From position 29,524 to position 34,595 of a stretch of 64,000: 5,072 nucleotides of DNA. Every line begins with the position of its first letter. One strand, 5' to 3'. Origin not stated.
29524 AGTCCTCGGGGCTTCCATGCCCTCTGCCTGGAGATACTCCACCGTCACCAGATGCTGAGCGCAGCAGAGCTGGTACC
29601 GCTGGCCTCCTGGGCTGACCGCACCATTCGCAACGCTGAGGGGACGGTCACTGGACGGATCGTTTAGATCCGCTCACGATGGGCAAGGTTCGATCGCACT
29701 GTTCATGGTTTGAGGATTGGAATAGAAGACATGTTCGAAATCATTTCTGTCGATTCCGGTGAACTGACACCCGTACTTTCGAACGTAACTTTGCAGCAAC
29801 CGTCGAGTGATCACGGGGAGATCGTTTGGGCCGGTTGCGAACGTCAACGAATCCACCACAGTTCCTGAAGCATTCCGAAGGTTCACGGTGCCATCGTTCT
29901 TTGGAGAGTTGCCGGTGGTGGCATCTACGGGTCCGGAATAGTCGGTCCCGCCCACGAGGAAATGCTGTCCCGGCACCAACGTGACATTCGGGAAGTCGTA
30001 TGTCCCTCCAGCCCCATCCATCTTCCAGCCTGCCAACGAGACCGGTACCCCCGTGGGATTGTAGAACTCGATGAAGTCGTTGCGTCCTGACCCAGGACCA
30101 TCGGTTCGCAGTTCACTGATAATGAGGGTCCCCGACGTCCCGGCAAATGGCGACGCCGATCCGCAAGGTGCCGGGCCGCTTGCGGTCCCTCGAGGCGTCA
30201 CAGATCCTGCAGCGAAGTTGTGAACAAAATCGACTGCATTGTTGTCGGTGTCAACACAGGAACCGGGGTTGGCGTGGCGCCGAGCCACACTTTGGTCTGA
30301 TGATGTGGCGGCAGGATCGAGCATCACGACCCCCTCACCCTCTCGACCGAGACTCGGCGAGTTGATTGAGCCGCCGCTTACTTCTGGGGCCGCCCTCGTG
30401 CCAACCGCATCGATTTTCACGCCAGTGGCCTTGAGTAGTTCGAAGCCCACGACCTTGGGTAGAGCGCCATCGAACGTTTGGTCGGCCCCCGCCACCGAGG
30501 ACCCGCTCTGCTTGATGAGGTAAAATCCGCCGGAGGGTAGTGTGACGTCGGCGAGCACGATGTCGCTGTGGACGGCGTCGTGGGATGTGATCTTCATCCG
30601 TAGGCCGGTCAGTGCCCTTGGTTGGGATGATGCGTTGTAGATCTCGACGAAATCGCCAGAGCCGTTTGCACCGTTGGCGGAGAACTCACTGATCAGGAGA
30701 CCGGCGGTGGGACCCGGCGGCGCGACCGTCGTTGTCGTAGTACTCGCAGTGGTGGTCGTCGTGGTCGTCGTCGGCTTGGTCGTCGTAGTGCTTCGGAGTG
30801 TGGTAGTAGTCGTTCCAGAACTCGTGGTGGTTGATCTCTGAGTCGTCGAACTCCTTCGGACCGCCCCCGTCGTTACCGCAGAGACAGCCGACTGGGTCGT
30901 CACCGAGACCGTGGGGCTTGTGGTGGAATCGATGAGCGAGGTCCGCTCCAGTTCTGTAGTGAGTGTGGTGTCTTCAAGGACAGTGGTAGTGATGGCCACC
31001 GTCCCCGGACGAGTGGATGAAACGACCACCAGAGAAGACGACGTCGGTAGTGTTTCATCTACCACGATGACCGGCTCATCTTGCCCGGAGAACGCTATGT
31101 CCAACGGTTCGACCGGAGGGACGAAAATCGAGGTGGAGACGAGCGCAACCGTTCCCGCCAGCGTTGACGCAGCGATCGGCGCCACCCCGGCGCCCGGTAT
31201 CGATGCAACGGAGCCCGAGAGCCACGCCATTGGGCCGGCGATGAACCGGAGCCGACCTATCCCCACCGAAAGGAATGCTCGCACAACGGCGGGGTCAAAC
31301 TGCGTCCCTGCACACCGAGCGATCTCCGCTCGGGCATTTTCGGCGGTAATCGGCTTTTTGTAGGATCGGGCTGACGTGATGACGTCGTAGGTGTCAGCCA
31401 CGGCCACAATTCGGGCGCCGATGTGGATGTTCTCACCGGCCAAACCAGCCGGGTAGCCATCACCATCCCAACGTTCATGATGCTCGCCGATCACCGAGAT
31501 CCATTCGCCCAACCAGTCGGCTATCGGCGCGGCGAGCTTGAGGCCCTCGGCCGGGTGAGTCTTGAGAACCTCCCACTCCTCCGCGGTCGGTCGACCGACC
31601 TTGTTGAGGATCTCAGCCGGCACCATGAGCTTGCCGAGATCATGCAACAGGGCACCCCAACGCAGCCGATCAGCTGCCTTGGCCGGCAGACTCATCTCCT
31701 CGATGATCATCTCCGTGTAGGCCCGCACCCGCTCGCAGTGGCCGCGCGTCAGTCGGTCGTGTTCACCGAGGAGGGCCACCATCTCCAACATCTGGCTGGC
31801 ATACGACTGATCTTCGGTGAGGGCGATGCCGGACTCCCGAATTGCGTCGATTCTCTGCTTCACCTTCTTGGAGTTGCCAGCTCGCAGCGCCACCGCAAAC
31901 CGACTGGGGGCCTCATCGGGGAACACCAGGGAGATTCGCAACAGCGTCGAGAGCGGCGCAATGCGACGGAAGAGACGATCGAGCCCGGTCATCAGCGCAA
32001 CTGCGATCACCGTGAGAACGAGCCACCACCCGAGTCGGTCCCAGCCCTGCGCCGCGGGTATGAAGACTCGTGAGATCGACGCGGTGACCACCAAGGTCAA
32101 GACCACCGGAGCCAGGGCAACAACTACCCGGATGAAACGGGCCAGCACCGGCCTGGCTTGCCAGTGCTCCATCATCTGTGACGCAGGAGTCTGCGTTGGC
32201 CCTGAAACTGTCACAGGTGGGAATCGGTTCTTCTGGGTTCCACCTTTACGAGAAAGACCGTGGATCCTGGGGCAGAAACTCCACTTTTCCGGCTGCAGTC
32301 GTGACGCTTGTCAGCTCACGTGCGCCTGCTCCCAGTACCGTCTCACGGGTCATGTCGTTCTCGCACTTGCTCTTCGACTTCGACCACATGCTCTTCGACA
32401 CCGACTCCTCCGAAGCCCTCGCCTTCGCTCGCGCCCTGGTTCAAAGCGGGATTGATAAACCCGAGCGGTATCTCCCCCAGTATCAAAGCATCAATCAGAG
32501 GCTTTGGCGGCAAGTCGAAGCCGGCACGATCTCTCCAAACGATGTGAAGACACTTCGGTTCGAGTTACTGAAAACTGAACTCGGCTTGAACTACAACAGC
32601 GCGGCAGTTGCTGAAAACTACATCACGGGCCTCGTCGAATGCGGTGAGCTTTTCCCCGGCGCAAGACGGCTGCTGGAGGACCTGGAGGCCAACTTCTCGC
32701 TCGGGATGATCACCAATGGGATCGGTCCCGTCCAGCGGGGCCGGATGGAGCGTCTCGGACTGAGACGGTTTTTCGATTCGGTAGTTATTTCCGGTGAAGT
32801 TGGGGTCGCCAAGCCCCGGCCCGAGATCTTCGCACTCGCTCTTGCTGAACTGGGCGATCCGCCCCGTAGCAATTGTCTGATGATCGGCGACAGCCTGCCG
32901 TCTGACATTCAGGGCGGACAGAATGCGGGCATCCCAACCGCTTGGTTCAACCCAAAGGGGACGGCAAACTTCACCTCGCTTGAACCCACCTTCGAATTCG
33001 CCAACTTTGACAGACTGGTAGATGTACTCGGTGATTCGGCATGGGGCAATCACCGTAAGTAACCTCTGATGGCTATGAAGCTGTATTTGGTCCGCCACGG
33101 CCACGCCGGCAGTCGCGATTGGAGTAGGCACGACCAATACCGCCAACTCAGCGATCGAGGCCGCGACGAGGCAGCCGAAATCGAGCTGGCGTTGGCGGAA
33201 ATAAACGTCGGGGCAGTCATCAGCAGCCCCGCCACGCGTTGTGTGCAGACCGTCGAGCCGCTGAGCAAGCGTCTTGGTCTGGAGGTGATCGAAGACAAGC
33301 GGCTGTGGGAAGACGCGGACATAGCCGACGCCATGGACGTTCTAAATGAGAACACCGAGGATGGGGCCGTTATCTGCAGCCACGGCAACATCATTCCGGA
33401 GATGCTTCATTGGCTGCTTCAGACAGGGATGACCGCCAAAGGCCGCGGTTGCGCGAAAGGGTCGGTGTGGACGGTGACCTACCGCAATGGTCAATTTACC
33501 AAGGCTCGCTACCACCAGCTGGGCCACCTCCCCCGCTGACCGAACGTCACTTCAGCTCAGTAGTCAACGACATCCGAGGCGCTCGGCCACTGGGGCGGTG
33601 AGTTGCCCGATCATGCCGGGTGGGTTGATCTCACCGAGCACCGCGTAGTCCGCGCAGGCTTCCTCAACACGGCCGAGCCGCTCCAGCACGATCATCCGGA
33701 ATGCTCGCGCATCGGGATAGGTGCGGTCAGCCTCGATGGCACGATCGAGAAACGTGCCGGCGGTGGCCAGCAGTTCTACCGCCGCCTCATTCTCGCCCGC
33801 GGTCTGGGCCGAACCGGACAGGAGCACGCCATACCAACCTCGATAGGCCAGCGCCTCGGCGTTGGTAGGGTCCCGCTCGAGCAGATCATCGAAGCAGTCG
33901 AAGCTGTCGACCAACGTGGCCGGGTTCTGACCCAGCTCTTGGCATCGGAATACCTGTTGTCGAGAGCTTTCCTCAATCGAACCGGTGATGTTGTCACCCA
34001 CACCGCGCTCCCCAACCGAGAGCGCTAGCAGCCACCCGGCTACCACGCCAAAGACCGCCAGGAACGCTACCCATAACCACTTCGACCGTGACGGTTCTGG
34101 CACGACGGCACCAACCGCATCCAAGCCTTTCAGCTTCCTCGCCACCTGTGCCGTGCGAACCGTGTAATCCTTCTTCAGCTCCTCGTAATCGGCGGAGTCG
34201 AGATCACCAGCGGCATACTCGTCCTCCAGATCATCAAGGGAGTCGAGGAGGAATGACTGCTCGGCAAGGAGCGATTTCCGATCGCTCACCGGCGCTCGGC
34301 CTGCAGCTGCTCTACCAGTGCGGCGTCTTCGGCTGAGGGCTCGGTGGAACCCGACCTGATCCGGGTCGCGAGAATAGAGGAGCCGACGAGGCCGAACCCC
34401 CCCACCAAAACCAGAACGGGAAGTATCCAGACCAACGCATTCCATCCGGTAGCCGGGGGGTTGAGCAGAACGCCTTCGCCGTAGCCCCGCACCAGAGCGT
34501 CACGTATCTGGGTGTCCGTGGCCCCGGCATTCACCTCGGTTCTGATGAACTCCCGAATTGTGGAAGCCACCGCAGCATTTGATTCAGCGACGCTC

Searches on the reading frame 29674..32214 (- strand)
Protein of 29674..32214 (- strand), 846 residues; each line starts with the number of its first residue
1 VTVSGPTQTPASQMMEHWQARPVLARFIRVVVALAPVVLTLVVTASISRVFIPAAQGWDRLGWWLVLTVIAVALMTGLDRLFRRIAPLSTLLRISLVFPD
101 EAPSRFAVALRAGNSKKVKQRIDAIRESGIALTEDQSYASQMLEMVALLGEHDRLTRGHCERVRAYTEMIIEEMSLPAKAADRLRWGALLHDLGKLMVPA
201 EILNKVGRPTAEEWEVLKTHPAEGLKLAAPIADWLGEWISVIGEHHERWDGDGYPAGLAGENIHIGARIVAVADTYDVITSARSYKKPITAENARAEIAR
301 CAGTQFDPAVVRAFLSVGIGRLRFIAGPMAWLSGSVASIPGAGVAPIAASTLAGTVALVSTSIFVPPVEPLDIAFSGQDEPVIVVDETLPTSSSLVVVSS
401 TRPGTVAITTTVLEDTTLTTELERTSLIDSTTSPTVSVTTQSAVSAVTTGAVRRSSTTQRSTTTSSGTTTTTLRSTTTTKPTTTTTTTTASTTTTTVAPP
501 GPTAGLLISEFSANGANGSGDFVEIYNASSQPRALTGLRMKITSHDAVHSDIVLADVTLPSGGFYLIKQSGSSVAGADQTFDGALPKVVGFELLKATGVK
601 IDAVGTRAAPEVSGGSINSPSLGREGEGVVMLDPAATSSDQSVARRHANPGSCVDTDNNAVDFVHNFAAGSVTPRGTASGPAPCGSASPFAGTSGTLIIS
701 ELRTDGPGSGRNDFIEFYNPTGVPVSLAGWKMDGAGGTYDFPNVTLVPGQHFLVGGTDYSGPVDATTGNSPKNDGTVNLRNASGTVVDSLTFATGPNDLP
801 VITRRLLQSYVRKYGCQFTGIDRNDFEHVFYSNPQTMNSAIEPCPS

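Call 24: search_protein_families(library=pfam, proteins=[window:29674-32214:-], max_evalue=0.00001)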
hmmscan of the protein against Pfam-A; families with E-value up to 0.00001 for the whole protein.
window:29674-32214:- (846 aa): 3 families
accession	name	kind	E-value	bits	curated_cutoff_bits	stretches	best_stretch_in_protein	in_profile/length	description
PF13487.12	HD_5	-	2.9e-34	118.7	27.2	1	148-310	6-170/170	HD domain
PF00932.25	LTD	-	1.1e-27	96.9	34.3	2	693-792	4-107/109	Lamin Tail Domain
PF01966.28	HD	-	1.2e-16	61.5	22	1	158-277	3-114/116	HD domain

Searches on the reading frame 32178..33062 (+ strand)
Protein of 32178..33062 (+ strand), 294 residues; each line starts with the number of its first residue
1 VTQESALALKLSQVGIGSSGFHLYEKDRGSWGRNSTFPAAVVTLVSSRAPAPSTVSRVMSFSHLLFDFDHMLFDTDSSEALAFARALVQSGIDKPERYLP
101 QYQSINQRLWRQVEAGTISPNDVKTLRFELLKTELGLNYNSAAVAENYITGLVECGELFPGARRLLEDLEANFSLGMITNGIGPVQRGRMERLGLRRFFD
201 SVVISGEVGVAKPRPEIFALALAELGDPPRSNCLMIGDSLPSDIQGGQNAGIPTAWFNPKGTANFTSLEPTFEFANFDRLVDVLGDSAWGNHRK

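Call 24: search_protein_families(library=pfam, proteins=[window:32178-33062:+], max_evalue=0.00001)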
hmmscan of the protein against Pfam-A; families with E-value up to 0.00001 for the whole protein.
window:32178-33062:+ (294 aa): 3 families
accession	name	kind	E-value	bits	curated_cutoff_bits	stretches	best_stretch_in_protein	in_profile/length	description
PF13419.12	HAD_2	-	4e-22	79.6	23.8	1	64-256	1-177/178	Haloacid dehalogenase-like hydrolase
PF00702.32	Hydrolase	-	1.1e-21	78.5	26.4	1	64-251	4-191/191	haloacid dehalogenase-like hydrolase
PF13242.12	Hydrolase_like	-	1.3e-11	44.7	22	1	211-256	3-47/75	HAD-hyrolase-like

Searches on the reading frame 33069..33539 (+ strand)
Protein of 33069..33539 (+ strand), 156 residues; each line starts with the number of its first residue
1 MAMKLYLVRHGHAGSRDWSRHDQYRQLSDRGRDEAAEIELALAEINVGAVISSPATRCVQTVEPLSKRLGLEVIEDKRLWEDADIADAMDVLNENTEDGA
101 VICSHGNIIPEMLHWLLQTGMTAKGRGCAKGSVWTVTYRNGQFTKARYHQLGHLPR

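Call 24: search_protein_families(library=pfam, proteins=[window:33069-33539:+], max_evalue=0.00001)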
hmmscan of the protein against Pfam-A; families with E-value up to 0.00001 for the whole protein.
window:33069-33539:+ (156 aa): 1 family
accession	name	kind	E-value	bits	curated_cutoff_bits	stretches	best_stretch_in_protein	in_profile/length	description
PF00300.27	His_Phos_1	-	4.8e-18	66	21.7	1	5-81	1-79/194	Histidine phosphatase superfamily (branch 1)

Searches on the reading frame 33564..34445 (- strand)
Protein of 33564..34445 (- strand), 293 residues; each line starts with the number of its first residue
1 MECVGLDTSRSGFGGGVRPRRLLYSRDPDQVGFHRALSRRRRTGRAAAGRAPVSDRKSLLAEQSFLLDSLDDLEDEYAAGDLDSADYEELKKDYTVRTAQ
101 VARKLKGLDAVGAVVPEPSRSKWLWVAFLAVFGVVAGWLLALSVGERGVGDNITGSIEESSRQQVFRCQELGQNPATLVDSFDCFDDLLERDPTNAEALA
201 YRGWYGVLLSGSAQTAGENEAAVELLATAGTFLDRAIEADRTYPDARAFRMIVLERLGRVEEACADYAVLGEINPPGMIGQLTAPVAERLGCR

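Call 24: search_protein_families(library=pfam, proteins=[window:33564-34445:-], max_evalue=0.00001)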
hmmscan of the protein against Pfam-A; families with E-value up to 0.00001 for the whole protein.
window:33564-34445:- (293 aa): 0 families

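Call 27: search_protein_families(library=pfam, proteins=[window:33564-34445:-], max_evalue=0.001)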
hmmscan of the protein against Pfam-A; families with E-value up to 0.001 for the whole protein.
window:33564-34445:- (293 aa): 1 family
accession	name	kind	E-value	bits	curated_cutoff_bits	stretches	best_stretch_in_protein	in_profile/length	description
PF13431.12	TPR_17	-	0.00049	20.6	24.4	0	184-204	1-21/34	Tetratricopeptide repeat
